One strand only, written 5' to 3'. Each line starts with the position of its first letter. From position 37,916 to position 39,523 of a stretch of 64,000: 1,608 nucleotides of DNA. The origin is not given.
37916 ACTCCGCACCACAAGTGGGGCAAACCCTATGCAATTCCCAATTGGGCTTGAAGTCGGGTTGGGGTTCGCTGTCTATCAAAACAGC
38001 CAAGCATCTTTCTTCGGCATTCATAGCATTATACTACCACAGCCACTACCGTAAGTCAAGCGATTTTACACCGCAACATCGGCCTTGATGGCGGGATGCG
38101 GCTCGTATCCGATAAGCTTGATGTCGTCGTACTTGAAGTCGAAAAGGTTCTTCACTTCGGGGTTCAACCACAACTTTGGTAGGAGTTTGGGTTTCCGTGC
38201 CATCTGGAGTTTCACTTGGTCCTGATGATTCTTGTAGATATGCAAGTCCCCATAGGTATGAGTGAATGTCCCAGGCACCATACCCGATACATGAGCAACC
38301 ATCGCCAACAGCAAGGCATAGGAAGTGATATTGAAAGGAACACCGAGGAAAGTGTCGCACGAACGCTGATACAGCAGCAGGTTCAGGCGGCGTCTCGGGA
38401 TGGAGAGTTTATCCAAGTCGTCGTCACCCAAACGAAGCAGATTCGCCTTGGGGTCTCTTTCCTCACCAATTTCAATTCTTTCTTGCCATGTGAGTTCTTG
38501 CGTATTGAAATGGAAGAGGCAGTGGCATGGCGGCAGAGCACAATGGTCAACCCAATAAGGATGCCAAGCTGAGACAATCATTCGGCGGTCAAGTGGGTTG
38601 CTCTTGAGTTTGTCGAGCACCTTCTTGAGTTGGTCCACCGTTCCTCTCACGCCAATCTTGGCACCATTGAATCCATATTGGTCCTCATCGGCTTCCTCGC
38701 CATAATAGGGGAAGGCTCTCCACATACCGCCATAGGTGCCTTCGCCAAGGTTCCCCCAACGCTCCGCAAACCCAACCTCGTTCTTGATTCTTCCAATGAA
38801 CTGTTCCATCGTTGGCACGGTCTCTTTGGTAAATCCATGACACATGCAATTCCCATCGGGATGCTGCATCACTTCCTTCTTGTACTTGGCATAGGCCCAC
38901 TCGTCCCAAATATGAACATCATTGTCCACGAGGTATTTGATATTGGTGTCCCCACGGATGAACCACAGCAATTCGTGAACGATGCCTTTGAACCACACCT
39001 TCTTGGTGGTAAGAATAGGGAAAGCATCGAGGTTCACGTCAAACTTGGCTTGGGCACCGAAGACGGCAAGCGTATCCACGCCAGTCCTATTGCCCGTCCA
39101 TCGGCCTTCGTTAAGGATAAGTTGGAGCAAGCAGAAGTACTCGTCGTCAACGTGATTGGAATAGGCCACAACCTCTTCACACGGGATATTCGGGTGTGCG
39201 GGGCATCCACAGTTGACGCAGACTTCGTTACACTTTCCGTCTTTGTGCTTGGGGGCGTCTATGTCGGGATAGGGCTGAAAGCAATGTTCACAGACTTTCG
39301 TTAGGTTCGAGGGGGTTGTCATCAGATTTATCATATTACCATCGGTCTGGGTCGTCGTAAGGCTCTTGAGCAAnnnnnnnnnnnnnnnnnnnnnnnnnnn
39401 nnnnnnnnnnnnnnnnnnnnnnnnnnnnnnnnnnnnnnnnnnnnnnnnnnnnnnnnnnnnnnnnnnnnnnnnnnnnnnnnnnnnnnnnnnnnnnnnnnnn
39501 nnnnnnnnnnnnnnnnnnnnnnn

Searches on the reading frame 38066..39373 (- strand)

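Call 26: search_protein_families(library=phrogs, proteins=[window:38066-39373:-], max_evalue=0.00001)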
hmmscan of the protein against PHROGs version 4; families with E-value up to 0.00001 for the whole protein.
window:38066-39373:- (435 aa): 4 families
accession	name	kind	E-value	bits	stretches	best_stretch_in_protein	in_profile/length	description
phrog_160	-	DNA, RNA and nucleotide metabolism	3.3e-101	339.5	1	72-435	29-308/335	thymidylate synthase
phrog_5682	-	DNA, RNA and nucleotide metabolism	5.6e-49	167.3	2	329-435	100-209/209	thymidylate synthase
phrog_5131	-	DNA, RNA and nucleotide metabolism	3.4e-15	57.1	1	323-395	159-232/357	thymidylate synthase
phrog_3676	-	DNA, RNA and nucleotide metabolism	1.7e-07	31.8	1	324-393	170-240/351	thymidylate synthase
